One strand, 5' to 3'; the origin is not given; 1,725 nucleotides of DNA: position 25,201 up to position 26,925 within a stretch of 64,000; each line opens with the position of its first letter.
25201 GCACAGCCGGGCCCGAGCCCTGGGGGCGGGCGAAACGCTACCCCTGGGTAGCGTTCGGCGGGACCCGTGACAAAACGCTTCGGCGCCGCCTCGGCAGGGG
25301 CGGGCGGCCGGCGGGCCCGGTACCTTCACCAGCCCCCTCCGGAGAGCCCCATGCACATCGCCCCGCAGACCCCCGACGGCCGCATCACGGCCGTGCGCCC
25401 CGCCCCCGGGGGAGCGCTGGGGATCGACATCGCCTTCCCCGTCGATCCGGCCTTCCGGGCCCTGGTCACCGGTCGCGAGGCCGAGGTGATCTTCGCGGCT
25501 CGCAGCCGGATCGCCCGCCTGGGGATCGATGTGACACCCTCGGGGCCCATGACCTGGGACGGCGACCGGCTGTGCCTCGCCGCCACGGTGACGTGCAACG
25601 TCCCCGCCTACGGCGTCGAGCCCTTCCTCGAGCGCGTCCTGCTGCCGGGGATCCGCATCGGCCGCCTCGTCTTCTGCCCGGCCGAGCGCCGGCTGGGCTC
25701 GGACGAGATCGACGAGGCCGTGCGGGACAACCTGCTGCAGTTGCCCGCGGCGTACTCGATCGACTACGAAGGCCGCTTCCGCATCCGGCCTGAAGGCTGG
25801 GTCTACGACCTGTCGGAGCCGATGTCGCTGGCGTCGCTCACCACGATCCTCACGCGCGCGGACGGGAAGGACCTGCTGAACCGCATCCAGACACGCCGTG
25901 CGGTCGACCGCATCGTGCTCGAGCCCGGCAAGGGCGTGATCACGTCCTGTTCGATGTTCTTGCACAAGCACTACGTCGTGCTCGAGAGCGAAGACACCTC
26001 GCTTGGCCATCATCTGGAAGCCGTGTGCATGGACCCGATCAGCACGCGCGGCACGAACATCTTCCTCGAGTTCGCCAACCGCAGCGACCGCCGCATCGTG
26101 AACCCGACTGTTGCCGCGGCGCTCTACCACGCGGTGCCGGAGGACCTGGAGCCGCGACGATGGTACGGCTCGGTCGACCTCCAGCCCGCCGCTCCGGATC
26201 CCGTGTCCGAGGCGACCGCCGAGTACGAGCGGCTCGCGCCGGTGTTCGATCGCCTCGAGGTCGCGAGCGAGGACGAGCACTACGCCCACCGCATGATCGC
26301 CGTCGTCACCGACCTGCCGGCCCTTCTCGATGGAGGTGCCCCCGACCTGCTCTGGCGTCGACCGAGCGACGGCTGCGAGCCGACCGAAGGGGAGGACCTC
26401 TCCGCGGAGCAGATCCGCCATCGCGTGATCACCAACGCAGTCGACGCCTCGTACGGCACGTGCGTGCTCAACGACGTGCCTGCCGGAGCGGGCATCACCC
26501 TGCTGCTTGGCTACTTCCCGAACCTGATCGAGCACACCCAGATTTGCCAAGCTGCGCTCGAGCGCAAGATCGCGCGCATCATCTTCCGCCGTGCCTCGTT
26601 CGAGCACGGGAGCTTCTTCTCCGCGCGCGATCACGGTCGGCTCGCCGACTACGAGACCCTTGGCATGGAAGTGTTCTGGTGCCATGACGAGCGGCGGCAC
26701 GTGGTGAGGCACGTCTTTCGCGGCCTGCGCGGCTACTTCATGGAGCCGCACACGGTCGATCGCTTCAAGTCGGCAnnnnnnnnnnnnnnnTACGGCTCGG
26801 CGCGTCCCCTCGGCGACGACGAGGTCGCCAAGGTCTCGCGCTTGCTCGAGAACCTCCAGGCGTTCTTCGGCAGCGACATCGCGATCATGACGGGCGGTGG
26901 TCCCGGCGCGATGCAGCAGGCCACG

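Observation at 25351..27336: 661-aa protein fusing an uncharacterised ~440-aa N-terminal region to a C-terminal LOG/SLOG-family nucleotide-processing domain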

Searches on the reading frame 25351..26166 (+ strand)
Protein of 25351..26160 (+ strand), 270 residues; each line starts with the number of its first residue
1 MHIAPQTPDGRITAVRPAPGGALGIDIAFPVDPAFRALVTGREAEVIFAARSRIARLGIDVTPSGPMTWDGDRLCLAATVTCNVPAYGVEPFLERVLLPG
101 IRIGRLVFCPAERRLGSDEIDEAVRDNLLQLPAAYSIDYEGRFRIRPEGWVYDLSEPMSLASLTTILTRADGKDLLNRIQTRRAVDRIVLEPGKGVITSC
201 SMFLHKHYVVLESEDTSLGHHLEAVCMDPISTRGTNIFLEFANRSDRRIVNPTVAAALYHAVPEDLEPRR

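Call 43: search_protein_families(library=pfam, proteins=[window:25351-26160:+], max_evalue=10)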
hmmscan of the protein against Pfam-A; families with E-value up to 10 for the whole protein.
window:25351-26160:+ (270 aa): 0 families

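Call 47: search_solved_structures(query=A3, max_evalue=10, show_alignments=4)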
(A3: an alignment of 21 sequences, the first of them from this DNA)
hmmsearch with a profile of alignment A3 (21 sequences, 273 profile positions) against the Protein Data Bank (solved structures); distinct sequences matched with E-value up to 10: 7.
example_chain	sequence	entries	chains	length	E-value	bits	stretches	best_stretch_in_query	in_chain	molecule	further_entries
7zcj_A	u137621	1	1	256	0.00067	22.1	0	129-150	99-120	Pizza6-TNH-TSH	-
6i38_A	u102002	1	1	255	0.0043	19.4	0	127-150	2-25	nv2Pizza6-AYW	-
3ww8_A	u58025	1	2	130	0.034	16.5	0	129-150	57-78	Pizza3 protein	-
3ww7_A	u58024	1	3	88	0.66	12.3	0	129-150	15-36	Pizza2 protein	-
4zcn_A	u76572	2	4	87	0.71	12.2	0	130-150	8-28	nvPizza2-S16S58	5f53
5chb_A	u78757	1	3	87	0.83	12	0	129-150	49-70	nvPizza2-S16H58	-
5i1y_A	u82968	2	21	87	0.83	12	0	130-150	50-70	nvPizz2a-H16S58 | nvPizza2-H16S58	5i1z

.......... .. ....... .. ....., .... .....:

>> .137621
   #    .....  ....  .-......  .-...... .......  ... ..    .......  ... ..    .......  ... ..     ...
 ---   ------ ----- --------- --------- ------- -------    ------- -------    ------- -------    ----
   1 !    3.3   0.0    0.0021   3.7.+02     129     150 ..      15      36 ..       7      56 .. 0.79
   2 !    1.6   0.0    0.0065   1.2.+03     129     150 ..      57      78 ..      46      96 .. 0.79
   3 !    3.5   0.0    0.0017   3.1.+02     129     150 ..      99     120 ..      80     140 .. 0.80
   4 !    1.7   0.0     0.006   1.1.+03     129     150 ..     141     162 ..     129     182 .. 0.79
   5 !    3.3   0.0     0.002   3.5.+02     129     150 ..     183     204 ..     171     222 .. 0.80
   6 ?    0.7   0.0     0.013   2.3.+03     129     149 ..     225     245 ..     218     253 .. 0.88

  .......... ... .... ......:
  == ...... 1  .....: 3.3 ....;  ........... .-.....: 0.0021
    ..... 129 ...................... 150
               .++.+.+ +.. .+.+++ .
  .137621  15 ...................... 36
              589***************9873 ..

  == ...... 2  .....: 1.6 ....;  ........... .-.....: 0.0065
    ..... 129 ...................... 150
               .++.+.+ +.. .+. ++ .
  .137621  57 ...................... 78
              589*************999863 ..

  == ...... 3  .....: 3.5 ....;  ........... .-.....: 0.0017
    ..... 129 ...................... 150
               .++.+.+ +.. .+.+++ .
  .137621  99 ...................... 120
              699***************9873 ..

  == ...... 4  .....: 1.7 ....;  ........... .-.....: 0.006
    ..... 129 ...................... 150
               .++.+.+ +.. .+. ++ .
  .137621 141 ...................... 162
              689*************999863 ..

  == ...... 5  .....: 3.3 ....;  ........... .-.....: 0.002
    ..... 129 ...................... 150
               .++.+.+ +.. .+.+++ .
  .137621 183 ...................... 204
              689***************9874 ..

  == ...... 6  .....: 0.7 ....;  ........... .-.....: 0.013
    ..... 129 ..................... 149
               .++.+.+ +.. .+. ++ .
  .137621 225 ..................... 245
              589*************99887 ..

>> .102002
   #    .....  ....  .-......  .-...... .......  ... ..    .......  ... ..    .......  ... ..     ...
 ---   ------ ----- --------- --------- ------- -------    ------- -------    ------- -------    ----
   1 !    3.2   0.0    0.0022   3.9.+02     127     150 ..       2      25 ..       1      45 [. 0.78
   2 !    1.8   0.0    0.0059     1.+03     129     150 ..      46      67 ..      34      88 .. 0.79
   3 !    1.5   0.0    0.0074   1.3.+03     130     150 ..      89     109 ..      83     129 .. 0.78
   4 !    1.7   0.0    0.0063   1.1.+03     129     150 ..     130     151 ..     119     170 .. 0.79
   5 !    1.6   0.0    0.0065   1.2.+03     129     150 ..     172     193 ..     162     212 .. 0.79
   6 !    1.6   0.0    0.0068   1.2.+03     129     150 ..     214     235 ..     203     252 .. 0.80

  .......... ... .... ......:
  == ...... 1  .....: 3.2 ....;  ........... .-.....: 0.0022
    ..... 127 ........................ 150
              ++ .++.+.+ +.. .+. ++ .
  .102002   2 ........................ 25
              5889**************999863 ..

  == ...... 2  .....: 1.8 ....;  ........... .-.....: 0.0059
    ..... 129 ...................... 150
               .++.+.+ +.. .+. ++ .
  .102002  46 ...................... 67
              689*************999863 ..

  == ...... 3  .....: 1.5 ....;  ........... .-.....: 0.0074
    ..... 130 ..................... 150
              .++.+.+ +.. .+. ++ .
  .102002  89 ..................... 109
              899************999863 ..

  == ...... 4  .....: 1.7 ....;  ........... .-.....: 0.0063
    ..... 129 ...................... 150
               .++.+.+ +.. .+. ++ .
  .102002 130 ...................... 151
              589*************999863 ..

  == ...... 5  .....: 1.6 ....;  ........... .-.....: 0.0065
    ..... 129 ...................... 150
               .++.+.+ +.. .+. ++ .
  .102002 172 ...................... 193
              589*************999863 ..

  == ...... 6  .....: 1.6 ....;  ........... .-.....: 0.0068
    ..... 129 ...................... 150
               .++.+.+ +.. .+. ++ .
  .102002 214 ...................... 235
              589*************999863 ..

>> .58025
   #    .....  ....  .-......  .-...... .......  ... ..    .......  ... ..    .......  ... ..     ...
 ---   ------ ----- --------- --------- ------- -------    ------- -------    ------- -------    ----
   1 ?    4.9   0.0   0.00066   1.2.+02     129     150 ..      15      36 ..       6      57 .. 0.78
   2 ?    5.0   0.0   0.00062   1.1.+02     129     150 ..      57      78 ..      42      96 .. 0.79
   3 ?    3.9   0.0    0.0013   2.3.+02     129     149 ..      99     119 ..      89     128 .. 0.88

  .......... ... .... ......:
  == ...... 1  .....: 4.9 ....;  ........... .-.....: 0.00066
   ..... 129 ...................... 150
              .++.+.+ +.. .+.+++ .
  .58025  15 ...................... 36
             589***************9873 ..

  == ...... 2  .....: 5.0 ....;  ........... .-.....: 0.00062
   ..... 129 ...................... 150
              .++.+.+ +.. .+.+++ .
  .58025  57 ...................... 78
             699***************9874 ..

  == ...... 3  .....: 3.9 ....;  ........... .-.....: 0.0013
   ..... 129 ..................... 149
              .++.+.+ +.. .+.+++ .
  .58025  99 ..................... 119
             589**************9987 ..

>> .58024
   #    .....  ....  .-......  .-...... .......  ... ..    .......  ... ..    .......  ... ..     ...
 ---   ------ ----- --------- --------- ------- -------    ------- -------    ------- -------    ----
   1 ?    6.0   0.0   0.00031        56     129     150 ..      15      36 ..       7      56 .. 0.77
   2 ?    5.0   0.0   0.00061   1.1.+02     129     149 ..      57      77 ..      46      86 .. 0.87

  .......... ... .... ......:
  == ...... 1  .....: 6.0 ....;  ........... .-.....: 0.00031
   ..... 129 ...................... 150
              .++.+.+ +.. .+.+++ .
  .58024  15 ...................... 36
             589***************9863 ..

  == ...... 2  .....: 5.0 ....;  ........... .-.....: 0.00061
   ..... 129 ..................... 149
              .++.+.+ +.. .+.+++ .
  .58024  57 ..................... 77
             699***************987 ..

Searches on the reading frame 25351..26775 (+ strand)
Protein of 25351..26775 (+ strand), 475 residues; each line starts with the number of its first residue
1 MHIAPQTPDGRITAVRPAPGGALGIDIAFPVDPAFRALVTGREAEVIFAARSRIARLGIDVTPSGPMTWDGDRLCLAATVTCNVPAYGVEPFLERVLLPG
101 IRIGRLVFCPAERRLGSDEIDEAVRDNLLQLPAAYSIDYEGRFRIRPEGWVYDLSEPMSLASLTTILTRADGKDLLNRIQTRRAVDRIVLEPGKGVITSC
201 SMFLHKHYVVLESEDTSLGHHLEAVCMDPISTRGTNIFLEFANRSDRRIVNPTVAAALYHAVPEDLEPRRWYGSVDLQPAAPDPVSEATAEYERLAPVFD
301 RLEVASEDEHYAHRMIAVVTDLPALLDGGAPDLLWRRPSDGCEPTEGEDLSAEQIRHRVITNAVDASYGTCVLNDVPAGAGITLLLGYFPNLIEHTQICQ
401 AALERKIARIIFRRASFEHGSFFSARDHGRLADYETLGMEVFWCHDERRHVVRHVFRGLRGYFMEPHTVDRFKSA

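Call 22: search_protein_representatives(protein=window:25351-26775:+)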
Query: 475 residues. Proteins with E-value up to 0.001 (for the whole library): 96; up to 1e-10: 58; up to 1e-30: 32. The best 96 are listed.
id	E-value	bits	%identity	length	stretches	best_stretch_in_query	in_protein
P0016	9.5e-207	704.0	66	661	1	1-475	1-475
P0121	1.7e-123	429.4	48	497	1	2-475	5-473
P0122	4.4e-104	365.4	42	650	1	4-474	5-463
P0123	1.1e-102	360.9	41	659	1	4-474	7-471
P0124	5.0e-99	348.8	42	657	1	2-475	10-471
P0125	4.6e-93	329.1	44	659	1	9-475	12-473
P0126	1.7e-91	323.9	38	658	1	3-474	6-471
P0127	1.5e-86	307.6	41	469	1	28-452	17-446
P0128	4.2e-80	286.4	47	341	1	3-322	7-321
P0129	1.2e-78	281.6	36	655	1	7-475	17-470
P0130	1.2e-78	281.6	52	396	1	189-475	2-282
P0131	3.1e-71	257.1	44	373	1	3-341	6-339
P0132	7.8e-70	252.5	35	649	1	3-473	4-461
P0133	3.5e-67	243.8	34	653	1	3-474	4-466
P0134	2.6e-66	240.9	37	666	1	40-473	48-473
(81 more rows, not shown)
